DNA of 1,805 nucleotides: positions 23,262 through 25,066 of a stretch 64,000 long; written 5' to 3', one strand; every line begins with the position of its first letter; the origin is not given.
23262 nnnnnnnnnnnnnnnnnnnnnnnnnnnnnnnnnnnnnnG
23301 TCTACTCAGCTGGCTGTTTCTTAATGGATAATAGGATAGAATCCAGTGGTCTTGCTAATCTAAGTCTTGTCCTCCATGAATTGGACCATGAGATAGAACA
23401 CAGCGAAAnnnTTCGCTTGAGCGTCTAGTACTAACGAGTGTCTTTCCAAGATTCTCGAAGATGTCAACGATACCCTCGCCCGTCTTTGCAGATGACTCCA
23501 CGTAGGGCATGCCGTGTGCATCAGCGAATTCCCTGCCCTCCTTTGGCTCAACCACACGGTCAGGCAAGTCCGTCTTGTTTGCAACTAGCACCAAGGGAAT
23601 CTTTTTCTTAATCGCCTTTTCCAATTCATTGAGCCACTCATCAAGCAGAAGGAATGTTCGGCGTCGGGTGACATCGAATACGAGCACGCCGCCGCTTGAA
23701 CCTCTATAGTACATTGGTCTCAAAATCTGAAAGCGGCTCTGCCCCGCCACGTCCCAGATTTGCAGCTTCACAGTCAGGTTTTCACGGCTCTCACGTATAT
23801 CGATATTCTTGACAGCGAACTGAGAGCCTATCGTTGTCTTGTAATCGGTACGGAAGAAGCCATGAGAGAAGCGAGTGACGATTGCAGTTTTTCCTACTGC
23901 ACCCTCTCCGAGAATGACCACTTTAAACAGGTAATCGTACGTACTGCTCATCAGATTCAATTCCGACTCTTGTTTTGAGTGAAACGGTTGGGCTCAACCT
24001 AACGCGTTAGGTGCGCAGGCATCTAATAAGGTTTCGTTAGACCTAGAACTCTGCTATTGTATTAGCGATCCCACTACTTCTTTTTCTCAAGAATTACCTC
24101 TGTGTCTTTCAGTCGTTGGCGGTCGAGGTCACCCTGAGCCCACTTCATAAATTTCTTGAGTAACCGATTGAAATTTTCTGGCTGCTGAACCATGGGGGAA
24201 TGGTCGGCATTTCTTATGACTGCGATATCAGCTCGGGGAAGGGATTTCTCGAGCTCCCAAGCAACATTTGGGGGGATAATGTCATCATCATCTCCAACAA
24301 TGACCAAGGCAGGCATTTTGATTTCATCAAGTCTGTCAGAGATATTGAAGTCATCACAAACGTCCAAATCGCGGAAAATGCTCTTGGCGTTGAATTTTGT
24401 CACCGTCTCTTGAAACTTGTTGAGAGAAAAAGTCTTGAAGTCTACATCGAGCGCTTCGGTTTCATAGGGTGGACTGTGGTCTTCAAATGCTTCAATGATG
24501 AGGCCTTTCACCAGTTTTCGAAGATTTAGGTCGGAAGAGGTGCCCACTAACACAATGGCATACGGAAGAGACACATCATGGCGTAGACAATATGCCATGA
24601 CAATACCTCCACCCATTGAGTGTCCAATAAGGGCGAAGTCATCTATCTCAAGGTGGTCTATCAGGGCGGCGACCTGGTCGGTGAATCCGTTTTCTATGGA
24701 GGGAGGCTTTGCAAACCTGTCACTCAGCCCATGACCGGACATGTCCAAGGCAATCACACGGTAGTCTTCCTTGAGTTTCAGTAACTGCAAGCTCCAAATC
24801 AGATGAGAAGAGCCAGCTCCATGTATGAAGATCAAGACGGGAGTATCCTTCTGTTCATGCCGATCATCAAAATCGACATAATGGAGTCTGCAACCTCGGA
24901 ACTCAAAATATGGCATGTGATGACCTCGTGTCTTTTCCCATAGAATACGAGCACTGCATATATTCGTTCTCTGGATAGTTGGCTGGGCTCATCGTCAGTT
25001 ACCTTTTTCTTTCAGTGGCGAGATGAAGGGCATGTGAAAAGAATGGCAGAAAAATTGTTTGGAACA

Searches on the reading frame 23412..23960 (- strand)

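Call 45: search_protein_families(library=pfam, proteins=[window:23412-23960:-], max_evalue=0.01)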
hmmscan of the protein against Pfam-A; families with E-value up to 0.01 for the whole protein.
window:23412-23960:- (183 aa): 7 families
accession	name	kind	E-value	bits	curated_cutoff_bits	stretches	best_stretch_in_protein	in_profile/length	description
PF00071.28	Ras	-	1.1e-48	165.3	21.6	1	13-175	1-160/162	Ras family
PF08477.19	Roc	-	3.7e-32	111.5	27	1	13-131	1-119/119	Ras of Complex, Roc, domain of DAPkinase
PF00025.27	Arf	-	1.4e-13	51.1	22.3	1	12-171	15-170/174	ADP-ribosylation factor family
PF03029.23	ATP_bind_1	-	1.9e-05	25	27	1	43-158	69-192/240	Conserved hypothetical ATP binding protein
PF00009.33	GTP_EFTU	-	0.00041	20.4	26.5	1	62-172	67-183/188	Elongation factor Tu GTP binding domain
PF03193.22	RsgA_GTPase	-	0.001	19.3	30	1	114-174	47-107/174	RsgA GTPase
PF08741.15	YwhD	-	0.0019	18.3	25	1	83-122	88-127/162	YwhD family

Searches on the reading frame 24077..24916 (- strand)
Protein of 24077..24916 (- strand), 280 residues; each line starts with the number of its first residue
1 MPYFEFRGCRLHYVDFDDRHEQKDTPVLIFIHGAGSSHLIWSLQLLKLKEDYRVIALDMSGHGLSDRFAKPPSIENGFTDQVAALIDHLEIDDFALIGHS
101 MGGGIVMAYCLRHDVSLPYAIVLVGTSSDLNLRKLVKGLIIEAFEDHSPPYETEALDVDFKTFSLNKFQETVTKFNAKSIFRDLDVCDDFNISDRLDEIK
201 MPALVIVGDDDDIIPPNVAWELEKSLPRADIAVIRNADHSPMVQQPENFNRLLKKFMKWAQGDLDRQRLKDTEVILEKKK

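Call 3: search_protein_families(library=pfam, proteins=[window:24077-24916:-], max_evalue=1)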
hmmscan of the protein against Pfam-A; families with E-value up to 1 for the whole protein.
window:24077-24916:- (280 aa): 18 families
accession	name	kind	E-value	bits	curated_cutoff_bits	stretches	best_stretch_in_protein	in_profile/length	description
PF00561.26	Abhydrolase_1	-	1.9e-25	90.4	25.8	1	26-243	1-242/245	alpha/beta hydrolase fold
PF12697.13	Abhydrolase_6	-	9.6e-22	79.1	26.3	1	28-251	1-216/217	Alpha/beta hydrolase family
PF12146.15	Hydrolase_4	-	4e-17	62.8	27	1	27-239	6-232/239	Serine aminopeptidase, S33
PF20408.4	Abhydrolase_11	-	8.8e-05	22.8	27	1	26-113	3-97/193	Alpha/beta hydrolase domain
PF12695.13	Abhydrolase_5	-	0.00036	20.8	27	1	80-118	44-82/164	Alpha/beta hydrolase family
PF00326.27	Peptidase_S9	-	0.00044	20.3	22.6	1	190-263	132-209/213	Prolyl oligopeptidase family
PF03096.20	Ndr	-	0.00056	19.2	23.3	1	72-258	80-277/283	Ndr family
PF02230.22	Abhydrolase_2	-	0.00069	20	23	1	21-45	10-34/217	Phospholipase/Carboxylesterase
PF00975.26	Thioesterase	-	0.00072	20.3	26.4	1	27-112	3-86/226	Thioesterase domain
PF06028.17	DUF915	-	0.0018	18.1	22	1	82-112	93-123/255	Alpha/beta hydrolase of unknown function (DUF915)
PF20434.5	BD-FAE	-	0.0022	18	26.8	1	90-226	87-215/215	BD-FAE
PF12740.14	PETase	-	0.0022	17.9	28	1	83-154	116-187/263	PET hydrolase-like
PF01738.24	DLH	-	0.0058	16.7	21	1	196-247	139-194/217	Dienelactone hydrolase family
PF05448.18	AXE1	-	0.017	14.3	21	1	174-222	240-285/321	Acetyl xylan esterase (AXE1)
PF03403.19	PAF-AH_p_II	-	0.052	12.5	20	0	77-122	208-250/372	Platelet-activating factor acetylhydrolase, isoform II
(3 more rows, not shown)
